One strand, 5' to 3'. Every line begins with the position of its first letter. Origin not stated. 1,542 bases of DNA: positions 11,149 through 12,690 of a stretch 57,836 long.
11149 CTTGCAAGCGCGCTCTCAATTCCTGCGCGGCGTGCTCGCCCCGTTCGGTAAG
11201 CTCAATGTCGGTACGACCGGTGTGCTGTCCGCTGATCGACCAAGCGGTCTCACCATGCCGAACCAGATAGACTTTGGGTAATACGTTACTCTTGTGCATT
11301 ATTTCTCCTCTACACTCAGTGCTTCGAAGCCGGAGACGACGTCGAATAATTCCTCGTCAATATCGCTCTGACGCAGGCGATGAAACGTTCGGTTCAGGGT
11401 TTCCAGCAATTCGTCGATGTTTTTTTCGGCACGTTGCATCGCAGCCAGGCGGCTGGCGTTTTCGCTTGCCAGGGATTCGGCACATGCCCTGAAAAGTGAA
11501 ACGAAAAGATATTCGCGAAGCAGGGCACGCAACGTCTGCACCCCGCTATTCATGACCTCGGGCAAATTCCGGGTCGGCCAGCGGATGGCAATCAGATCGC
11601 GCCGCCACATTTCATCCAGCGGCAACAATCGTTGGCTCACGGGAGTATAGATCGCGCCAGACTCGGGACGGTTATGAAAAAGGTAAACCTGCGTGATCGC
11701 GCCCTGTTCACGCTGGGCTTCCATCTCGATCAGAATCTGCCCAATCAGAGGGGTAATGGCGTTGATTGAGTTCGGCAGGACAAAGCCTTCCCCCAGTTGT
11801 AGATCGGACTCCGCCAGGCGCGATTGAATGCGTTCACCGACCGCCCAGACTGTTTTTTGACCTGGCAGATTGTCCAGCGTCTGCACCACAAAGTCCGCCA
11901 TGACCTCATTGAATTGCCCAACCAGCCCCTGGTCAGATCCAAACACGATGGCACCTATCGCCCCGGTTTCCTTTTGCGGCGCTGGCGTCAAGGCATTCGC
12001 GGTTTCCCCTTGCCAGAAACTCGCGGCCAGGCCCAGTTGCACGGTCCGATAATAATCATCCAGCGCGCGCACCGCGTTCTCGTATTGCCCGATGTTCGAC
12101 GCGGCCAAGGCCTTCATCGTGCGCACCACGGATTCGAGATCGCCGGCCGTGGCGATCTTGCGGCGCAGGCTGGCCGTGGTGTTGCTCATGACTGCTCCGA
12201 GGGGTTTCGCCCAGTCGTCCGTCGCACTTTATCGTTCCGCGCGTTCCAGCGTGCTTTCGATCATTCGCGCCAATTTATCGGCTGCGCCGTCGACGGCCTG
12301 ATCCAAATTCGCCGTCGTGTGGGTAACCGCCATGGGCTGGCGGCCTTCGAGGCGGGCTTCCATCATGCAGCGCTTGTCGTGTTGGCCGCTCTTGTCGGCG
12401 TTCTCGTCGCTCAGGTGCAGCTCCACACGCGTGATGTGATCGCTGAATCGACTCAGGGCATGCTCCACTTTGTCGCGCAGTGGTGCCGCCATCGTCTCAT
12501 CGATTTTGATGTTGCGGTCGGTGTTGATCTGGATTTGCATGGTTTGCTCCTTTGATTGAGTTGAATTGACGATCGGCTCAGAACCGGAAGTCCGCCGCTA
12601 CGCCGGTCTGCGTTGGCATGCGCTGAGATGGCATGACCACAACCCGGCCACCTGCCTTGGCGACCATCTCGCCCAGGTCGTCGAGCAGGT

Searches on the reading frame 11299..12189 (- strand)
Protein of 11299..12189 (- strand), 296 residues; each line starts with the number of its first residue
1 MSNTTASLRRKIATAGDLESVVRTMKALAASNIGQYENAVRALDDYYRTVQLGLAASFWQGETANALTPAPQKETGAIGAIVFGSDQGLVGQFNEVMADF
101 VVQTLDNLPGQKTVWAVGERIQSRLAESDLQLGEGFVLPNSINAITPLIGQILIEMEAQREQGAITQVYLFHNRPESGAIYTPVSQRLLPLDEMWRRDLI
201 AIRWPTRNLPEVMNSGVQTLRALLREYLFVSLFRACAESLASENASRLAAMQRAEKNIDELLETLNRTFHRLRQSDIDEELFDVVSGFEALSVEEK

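Call 3: search_protein_families(library=pfam, proteins=[window:11299-12189:-])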
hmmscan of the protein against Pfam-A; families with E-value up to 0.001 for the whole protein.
window:11299-12189:- (296 aa): 1 family
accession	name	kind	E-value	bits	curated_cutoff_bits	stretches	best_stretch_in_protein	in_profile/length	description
PF00231.24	ATP-synt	-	2.2e-56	192.1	39.9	1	6-291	3-285/285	ATP synthase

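Call 44: search_dna_similar(query=window:11299-12189:-, collection=plasmids, mode=protein, max_rows=60, max_evalue=1e-30)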
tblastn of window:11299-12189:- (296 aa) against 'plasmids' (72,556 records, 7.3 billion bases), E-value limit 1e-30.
Records with a match: 16; places in all: 16; records where one place covers at least 80% of the query: 16.
Best place of each record, by identity: 60-80% 1; <60% 15.
By first word of the organism name: Picosynechococcus 5; Acaryochloris 3; Polymorphobacter 2; Legionella 1; Croceicoccus 1; Hymenobacter 1; Roseicitreum 1; Sulfitobacter 1; Pseudorhodobacter 1.
By predicted mobility (MOB-suite, as given by PLSDB): non-mobilizable 10; mobilizable 4; conjugative 2.
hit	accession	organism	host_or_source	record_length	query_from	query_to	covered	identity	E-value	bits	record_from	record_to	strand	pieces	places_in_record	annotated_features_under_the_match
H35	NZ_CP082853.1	Legionella anisa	-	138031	1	293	99%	62.1%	9e-113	364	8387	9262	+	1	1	F0F1 ATP synthase subunit gamma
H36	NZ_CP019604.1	Croceicoccus marinus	-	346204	1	292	99%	57.6%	2e-101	332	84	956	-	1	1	F0F1 ATP synthase subunit gamma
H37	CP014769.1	Hymenobacter psoromatis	Lichen,single cell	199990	1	295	100%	53.8%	1e-93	309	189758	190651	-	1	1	F0F1 ATP synthase subunit gamma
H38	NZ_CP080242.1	Polymorphobacter sp. PAMC 29334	Megaspora,lichen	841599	1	294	99%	49.7%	2e-85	286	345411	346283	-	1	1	F0F1 ATP synthase subunit gamma | alternate F1F0 ATPase, F1 subunit alpha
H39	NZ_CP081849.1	Polymorphobacter megasporae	Megaspora,lichen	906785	1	294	99%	49.7%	7e-85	285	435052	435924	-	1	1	alternate F1F0 ATPase, F1 subunit alpha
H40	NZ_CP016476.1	Picosynechococcus sp. PCC 7003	cell culture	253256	3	292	98%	41.1%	2e-55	199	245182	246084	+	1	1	F0F1 ATP synthase subunit gamma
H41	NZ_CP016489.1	Picosynechococcus sp. PCC 8807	cell culture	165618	3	292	98%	40.7%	3e-54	196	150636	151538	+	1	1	F0F1 ATP synthase subunit gamma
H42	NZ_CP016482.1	Picosynechococcus sp. PCC 7117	cell culture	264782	3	292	98%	40.4%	1e-53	194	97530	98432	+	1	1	F0F1 ATP synthase subunit gamma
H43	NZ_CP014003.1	Picosynechococcus sp. PCC 73109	cell culture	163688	3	292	98%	40.1%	5e-52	190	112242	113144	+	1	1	F0F1 ATP synthase subunit gamma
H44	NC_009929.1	Acaryochloris marina MBIC11017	-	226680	4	292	98%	39.7%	3e-56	202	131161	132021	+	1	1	F0F1 ATP synthase subunit gamma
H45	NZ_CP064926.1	Acaryochloris marina S15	cell culture,surface of Pikea pinnata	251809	3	292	98%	39.2%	3e-59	211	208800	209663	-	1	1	F0F1 ATP synthase subunit gamma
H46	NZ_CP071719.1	Acaryochloris sp. 'Moss Beach'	culture,intertidal zone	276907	3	292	98%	39.2%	3e-59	211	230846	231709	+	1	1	F0F1 ATP synthase subunit gamma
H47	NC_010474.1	Picosynechococcus sp. PCC 7002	-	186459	3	292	98%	39.2%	1e-53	194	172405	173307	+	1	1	F0F1 ATP synthase subunit gamma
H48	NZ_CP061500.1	Roseicitreum antarcticum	Intertidal sediment,Sandy intertidal ...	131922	1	296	100%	38.2%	6e-43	164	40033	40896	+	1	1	FoF1 ATP synthase subunit gamma | F0F1 ATP synthase subunit alpha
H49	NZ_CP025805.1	Sulfitobacter sp. SK012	Marine Sediment,North Sea (sediment)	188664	1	291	98%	36.6%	2e-39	154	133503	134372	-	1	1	FoF1 ATP synthase subunit gamma | F0F1 ATP synthase subunit alpha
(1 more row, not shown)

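Call 45: get_annotated_region(hit=H35, flank=20000)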
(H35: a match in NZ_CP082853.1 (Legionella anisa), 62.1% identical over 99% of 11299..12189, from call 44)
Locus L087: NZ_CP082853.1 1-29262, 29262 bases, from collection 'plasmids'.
description: Legionella anisa strain FDAARGOS_1480 plasmid unnamed1, complete sequence
organism: Legionella anisa (NCBI taxid 28082)
taxonomy: Bacteria; Pseudomonadota; Gammaproteobacteria; Legionellales; Legionellaceae; Legionella; Legionella anisa
host: -; source: -; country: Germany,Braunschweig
typing (MOB-suite, as given by PLSDB): non-mobilizable; replicon rep_cluster_522
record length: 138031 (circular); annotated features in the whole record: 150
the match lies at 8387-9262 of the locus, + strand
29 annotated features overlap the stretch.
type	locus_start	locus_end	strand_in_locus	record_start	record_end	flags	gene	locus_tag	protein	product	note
CDS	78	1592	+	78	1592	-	-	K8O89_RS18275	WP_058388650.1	thymidine phosphorylase family protein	-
CDS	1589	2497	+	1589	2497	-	-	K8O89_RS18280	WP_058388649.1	ribose-phosphate pyrophosphokinase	-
CDS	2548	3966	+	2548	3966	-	atpD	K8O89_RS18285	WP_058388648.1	F0F1 ATP synthase subunit beta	GO:0015986 - proton motive force-driven ATP synthesis [Evidence IEA]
CDS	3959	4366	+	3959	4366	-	-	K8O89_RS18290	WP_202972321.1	F0F1 ATP synthase subunit epsilon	-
CDS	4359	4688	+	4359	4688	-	-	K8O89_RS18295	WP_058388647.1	AtpZ/AtpI family protein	-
CDS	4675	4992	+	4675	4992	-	-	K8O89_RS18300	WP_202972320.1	ATP synthase subunit I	-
CDS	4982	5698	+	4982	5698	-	-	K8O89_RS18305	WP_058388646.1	F0F1 ATP synthase subunit A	GO:0015986 - proton motive force-driven ATP synthesis [Evidence IEA]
CDS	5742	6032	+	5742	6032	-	-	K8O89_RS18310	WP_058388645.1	F0F1 ATP synthase subunit C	-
CDS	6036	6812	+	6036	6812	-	-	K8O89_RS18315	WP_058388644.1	hypothetical protein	-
CDS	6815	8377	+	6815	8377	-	-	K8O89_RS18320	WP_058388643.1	alternate F1F0 ATPase, F1 subunit alpha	-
CDS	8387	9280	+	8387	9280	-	-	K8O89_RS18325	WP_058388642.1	F0F1 ATP synthase subunit gamma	GO:0015986 - proton motive force-driven ATP synthesis [Evidence IEA]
CDS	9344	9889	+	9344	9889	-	-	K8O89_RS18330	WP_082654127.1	cytochrome c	-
CDS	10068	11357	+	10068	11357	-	-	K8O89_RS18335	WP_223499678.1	TolC family protein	GO:0055085 - transmembrane transport [Evidence IEA]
CDS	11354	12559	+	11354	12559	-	-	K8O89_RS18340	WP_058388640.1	efflux RND transporter periplasmic adaptor subunit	GO:0006810 - transport [Evidence IEA]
CDS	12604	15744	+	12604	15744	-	-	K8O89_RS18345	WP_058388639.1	CusA/CzcA family heavy metal efflux RND transporter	-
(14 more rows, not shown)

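Call 46: get_annotated_region(hit=H37, flank=20000)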
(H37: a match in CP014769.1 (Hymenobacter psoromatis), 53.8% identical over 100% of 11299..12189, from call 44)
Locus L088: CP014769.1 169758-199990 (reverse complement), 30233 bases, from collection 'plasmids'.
description: Hymenobacter psoromatis strain PAMC 26554 plasmid unnamed1, complete sequence
organism: Hymenobacter psoromatis (NCBI taxid 1484116)
taxonomy: Bacteria; Bacteroidota; Cytophagia; Cytophagales; Hymenobacteraceae; Hymenobacter; Hymenobacter psoromatis
host: -; source: Lichen,single cell; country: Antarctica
typing (MOB-suite, as given by PLSDB): mobilizable; relaxase MOBB
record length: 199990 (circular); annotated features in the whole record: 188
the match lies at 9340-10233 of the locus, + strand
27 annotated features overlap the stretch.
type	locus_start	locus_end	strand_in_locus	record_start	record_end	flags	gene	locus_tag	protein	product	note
CDS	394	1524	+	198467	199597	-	-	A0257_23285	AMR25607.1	hypothetical protein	-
CDS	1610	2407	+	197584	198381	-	-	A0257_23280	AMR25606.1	triose-phosphate isomerase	-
CDS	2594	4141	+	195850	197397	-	-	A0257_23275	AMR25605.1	F0F1 ATP synthase subunit beta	-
CDS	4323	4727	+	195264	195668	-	-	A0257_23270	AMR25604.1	F0F1 ATP synthase subunit epsilon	-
CDS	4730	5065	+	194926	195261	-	-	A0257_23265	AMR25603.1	hypothetical protein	-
CDS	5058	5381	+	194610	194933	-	-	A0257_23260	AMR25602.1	hypothetical protein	-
CDS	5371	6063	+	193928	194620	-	-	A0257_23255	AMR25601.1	F0F1 ATP synthase subunit A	-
CDS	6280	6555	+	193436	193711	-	-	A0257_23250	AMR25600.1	F0F1 ATP synthase subunit C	-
CDS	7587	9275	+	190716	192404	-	-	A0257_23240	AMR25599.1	F0F1 ATP synthase subunit alpha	-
CDS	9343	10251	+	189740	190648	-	-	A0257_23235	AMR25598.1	F0F1 ATP synthase subunit gamma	-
CDS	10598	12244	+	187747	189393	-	-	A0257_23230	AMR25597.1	phosphoglucomutase, alpha-D-glucose phosphate-specific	-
CDS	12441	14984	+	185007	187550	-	-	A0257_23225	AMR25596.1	alpha-glucan phosphorylase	-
CDS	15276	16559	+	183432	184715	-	-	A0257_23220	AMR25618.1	RloA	-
CDS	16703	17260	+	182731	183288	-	-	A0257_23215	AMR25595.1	hypothetical protein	-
CDS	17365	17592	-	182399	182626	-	-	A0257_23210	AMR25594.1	hypothetical protein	-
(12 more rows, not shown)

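Call 47: get_annotated_region(hit=H38, flank=20000)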
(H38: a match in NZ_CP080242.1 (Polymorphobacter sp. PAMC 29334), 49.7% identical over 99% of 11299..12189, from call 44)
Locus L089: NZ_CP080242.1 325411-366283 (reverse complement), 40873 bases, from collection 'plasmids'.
description: Polymorphobacter sp. PAMC 29334 plasmid p29334-1, complete sequence
organism: Polymorphobacter sp. PAMC 29334 (NCBI taxid 2862331)
taxonomy: Bacteria; Pseudomonadota; Alphaproteobacteria; Sphingomonadales; Sphingosinicellaceae; Polymorphobacter; Polymorphobacter sp. PAMC 29334
host: -; source: Megaspora,lichen; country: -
typing (MOB-suite, as given by PLSDB): non-mobilizable
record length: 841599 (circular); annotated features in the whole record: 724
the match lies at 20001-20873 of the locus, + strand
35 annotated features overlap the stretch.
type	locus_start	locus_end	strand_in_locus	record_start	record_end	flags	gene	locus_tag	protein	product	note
CDS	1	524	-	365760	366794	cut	-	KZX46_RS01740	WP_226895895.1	class I fructose-bisphosphate aldolase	GO:0006096 - glycolytic process [Evidence IEA]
CDS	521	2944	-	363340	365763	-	-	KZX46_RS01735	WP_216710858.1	phosphoketolase family protein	-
CDS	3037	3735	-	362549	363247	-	rpiA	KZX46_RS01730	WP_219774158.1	ribose-5-phosphate isomerase RpiA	GO:0009052 - pentose-phosphate shunt, non-oxidative branch [Evidence IEA]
CDS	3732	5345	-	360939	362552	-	pgi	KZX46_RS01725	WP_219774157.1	glucose-6-phosphate isomerase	GO:0006094 - gluconeogenesis [Evidence IEA]; GO:0006096 - glycolytic process [Evidence IEA]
CDS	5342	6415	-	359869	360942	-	tal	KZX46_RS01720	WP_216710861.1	transaldolase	GO:0006098 - pentose-phosphate shunt [Evidence IEA]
CDS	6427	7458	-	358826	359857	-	gnd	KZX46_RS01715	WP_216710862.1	phosphogluconate dehydrogenase (NAD(+)-dependent, decarboxylating)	GO:0006098 - pentose-phosphate shunt [Evidence IEA]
CDS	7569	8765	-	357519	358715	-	-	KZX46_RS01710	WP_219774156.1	acetate/propionate family kinase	GO:0006083 - acetate metabolic process [Evidence IEA]; GO:0006113 - fermentation [Evidence IEA]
CDS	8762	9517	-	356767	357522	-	rpe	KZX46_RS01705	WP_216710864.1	ribulose-phosphate 3-epimerase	GO:0006098 - pentose-phosphate shunt [Evidence IEA]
CDS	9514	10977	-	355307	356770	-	zwf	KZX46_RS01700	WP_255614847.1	glucose-6-phosphate dehydrogenase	GO:0006098 - pentose-phosphate shunt [Evidence IEA]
CDS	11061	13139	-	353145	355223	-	tkt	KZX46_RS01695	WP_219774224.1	transketolase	GO:0006098 - pentose-phosphate shunt [Evidence IEA]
CDS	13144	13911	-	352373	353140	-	-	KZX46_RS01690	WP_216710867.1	PRC-barrel domain-containing protein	GO:0019684 - photosynthesis, light reaction [Evidence IEA]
CDS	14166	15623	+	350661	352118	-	atpD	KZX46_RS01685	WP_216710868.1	F0F1 ATP synthase subunit beta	GO:0015986 - proton motive force-driven ATP synthesis [Evidence IEA]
CDS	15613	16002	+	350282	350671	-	-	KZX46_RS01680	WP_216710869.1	F0F1 ATP synthase subunit epsilon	-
CDS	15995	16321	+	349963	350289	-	-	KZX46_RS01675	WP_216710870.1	AtpZ/AtpI family protein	-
CDS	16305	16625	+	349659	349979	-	-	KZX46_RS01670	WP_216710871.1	ATP synthase subunit I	-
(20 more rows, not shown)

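Call 48: get_annotated_region(hit=H47, flank=18000)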
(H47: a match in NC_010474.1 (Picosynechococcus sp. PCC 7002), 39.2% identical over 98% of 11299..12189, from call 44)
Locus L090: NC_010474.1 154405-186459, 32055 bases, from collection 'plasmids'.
description: Picosynechococcus sp. PCC 7002 plasmid pAQ7, complete sequence
organism: Picosynechococcus sp. PCC 7002 (NCBI taxid 32049)
taxonomy: Bacteria; Cyanobacteriota; Cyanophyceae; Chroococcales; Geminocystaceae; Picosynechococcus; Picosynechococcus sp. PCC 7002
host: -; source: -; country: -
typing (MOB-suite, as given by PLSDB): non-mobilizable
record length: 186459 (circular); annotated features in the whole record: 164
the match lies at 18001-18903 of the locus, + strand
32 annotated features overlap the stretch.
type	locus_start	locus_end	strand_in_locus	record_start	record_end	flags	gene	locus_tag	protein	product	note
CDS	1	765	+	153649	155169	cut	-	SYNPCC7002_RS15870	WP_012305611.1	gamma-glutamyltransferase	-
CDS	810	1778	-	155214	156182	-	-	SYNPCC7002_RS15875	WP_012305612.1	sucrase ferredoxin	-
CDS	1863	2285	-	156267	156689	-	-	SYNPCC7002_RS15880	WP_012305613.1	biopolymer transporter ExbD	-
CDS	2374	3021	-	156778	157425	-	-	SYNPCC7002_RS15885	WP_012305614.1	MotA/TolQ/ExbB proton channel family protein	GO:0015031 - protein transport [Evidence IEA]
CDS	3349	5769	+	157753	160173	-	-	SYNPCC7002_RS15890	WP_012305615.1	TonB-dependent siderophore receptor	GO:0015891 - siderophore transport [Evidence IEA]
CDS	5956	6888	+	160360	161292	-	-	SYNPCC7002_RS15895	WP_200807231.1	iron-siderophore ABC transporter substrate-binding protein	GO:0015891 - siderophore transport [Evidence IEA]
CDS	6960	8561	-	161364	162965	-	-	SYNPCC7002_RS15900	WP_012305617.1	TROVE domain-containing protein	-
CDS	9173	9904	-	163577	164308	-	phnC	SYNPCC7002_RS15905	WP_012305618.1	phosphonate ABC transporter ATP-binding protein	GO:0015716 - organic phosphonate transport [Evidence IEA]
CDS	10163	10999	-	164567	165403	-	phnE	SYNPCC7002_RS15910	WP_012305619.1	phosphonate ABC transporter, permease protein PhnE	GO:0015716 - organic phosphonate transport [Evidence IEA]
CDS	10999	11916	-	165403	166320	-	-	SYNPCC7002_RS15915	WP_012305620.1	phosphate/phosphite/phosphonate ABC transporter substrate-binding protein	-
CDS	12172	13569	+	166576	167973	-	atpD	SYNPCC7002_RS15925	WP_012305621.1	F0F1 ATP synthase subunit beta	GO:0015986 - proton motive force-driven ATP synthesis [Evidence IEA]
CDS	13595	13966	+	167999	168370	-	-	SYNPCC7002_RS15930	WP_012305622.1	F0F1 ATP synthase subunit epsilon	-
CDS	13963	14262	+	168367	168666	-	-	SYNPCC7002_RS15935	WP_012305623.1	AtpZ/AtpI family protein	-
CDS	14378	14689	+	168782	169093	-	-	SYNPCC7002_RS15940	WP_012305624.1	ATP synthase subunit I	-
CDS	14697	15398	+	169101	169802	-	-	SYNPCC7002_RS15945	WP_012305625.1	F0F1 ATP synthase subunit A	GO:0015986 - proton motive force-driven ATP synthesis [Evidence IEA]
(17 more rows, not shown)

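Call 58: find_related_loci(query=A2, collection=metagenome_contigs, flank=10000)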
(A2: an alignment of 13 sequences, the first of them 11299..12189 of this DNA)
Query A2 (296 aa) in metagenome_contigs; peptide patterns used: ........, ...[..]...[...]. (x = any residue, [..] = any of these).
600 stretches matched a pattern (row limit reached: there are more); 582 encode a relative of the query (tblastn E <= 1e-3); the best 80 are kept; 80 distinct loci.
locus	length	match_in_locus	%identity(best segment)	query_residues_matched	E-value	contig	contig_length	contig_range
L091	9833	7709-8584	83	1-292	4e-167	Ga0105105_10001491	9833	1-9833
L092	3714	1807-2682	81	1-292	6e-167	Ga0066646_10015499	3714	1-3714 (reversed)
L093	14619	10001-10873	78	1-292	2e-153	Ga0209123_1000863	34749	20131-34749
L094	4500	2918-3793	79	1-292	1e-156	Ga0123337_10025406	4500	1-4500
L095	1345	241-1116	78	1-292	4e-168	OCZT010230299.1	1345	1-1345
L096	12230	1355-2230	79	1-292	7e-152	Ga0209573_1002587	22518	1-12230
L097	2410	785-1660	75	1-292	3e-157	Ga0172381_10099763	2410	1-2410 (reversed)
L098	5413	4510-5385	75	1-292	5e-149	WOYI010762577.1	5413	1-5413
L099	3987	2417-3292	74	1-292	4e-148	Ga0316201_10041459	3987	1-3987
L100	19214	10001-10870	75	1-292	7e-144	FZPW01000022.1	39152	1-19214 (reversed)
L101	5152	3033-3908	75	1-292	5e-145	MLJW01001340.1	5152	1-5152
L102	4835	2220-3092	74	1-291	3e-144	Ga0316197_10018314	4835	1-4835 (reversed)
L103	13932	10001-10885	74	1-295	2e-140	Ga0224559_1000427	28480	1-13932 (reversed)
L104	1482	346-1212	72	1-289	7e-151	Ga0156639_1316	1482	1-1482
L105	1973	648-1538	70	1-296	2e-148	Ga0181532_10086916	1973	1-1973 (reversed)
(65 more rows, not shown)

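Call 70: search_protein_families(library=ncbifam, proteins=[window:11299-12189:-])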
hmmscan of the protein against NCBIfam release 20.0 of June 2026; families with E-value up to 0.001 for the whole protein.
window:11299-12189:- (296 aa): 13 families
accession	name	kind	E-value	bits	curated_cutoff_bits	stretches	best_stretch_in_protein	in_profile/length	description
TIGR03323.1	alt_F1F0_F1_gam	exception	7.7e-136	452.1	282.35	1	8-291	1-285/285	alternate F1F0 ATPase, F1 subunit gamma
TIGR01146.1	ATPsyn_F1gamma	equivalog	8e-34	117.7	194.45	1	5-291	4-286/286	ATP synthase F1 subunit gamma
NF004145.0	PRK05621.1-2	equivalog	3.4e-25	89.1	317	1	6-292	5-303/306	F0F1 ATP synthase subunit gamma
NF004144.0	PRK05621.1-1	equivalog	4.2e-24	85.5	372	1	7-290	6-286/287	F0F1 ATP synthase subunit gamma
NF004146.0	PRK05621.1-4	equivalog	3e-20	72.8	342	1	7-291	6-296/296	F0F1 ATP synthase subunit gamma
NF010709.0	PRK14111.1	equivalog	1e-18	67.8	425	1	4-292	3-289/290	F0F1 ATP synthase subunit gamma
NF010708.0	PRK14110.1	equivalog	1.1e-18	67.7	445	1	8-291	9-290/291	F0F1 ATP synthase subunit gamma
NF009959.0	PRK13426.1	equivalog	4.8e-18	65.7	394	1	10-288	9-288/291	F0F1 ATP synthase subunit gamma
NF009957.0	PRK13424.1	equivalog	8.6e-18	64.6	436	1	11-291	10-289/291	F0F1 ATP synthase subunit gamma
NF004147.0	PRK05621.2-1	equivalog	1.5e-16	61.1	382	2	215-291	216-292/293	F0F1 ATP synthase subunit gamma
NF009958.0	PRK13425.1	equivalog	1.7e-15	57.3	501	1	221-292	220-291/292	F0F1 ATP synthase subunit gamma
NF009960.0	PRK13427.1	equivalog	2.6e-11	43.6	432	1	8-292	7-289/289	F0F1 ATP synthase subunit gamma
NF009956.0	PRK13422.1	equivalog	3.6e-08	33.1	582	1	73-290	71-297/298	F0F1 ATP synthase subunit gamma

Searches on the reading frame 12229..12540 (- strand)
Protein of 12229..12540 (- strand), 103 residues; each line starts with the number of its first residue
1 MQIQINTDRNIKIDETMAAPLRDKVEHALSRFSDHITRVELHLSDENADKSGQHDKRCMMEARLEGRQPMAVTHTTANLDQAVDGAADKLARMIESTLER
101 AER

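Call 3: search_protein_families(library=pfam, proteins=[window:12229-12540:-])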
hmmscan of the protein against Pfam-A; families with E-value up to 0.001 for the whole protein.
window:12229-12540:- (103 aa): 1 family
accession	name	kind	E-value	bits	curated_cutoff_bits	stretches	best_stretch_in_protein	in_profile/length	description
PF02482.25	Ribosomal_S30AE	-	1.1e-09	39.3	23.7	1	7-100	4-86/88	Sigma 54 modulation protein / S30EA ribosomal protein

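Call 55: search_solved_structures(query=window:12229-12540:-, max_evalue=0.01)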
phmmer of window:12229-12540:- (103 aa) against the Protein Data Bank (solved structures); distinct sequences matched with E-value up to 0.01: 2.
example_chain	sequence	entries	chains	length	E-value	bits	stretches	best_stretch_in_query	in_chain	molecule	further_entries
7m4z_v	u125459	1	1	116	1.4e-21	79.9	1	1-102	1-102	Ribosomal subunit interface protein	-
8rd8_D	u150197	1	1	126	0.0096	19.7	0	9-103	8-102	30S ribosomal protein S30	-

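Call 70: search_protein_families(library=ncbifam, proteins=[window:12229-12540:-])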
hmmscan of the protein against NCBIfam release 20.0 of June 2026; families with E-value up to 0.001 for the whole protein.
window:12229-12540:- (103 aa): 1 family
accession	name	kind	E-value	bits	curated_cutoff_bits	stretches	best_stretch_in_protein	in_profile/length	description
TIGR00741.1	yfiA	equivalog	1e-07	32.3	40.9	1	1-101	1-95/102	ribosome hibernation-promoting factor, HPF/YfiA family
